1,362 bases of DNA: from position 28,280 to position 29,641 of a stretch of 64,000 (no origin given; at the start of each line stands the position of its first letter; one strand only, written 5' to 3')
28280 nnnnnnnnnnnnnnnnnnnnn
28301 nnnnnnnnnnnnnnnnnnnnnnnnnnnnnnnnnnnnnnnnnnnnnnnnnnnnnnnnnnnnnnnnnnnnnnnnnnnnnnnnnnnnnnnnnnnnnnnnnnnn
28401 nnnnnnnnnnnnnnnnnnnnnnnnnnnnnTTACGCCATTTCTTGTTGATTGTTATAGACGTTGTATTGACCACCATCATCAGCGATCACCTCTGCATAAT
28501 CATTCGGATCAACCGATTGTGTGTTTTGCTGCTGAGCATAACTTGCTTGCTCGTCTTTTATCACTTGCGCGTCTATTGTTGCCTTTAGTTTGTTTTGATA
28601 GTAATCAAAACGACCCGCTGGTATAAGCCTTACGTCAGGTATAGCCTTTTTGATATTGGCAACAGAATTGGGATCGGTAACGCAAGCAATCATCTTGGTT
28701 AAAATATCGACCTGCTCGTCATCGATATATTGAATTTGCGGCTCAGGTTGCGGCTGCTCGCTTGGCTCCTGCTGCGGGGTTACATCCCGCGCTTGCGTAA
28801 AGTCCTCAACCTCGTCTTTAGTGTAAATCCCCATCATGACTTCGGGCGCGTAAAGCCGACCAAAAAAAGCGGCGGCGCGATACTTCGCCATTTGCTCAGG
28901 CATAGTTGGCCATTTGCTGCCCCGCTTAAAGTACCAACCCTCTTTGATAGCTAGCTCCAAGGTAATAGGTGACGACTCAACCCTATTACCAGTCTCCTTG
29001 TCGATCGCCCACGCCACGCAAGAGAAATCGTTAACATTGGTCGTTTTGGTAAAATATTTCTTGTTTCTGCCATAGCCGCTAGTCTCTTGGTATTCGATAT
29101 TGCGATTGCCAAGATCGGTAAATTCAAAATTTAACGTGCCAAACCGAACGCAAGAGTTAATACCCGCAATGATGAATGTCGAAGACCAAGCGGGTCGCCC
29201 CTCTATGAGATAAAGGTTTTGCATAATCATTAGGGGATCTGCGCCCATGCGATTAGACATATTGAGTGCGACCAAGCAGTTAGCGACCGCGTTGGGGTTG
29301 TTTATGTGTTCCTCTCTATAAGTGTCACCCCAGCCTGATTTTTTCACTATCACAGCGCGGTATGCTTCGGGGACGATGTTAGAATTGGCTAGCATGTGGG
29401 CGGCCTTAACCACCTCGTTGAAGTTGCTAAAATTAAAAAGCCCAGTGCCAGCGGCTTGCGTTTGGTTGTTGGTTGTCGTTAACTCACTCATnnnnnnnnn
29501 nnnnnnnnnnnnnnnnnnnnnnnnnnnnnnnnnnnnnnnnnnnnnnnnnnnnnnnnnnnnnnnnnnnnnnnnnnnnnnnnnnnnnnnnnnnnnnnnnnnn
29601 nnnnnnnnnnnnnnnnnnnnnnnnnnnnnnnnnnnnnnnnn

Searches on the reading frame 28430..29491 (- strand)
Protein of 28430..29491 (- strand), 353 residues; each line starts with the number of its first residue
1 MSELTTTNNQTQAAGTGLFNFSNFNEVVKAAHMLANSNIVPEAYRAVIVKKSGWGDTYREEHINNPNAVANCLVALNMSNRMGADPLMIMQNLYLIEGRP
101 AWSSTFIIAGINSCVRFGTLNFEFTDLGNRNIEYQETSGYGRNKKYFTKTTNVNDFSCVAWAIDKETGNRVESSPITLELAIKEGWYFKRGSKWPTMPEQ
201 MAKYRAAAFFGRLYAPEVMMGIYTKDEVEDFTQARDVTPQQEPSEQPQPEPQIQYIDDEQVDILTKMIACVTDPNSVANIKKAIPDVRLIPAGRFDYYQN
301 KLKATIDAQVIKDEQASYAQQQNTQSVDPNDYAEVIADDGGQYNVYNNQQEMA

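Call 88: search_protein_families(library=phrogs, proteins=[window:28430-29491:-], max_evalue=0.00001)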
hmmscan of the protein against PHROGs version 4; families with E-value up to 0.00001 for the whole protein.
window:28430-29491:- (353 aa): 3 families
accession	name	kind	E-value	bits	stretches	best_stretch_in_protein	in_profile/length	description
phrog_561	-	DNA, RNA and nucleotide metabolism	1.4e-73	250.3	1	1-252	274-507/633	RecT-like ssDNA annealing protein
phrog_4171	-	DNA, RNA and nucleotide metabolism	1.1e-10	42.8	1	23-314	39-288/392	RecT-like ssDNA annealing protein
phrog_10056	-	DNA, RNA and nucleotide metabolism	3.6e-08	34.2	1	174-282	133-240/302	RecT-like ssDNA annealing protein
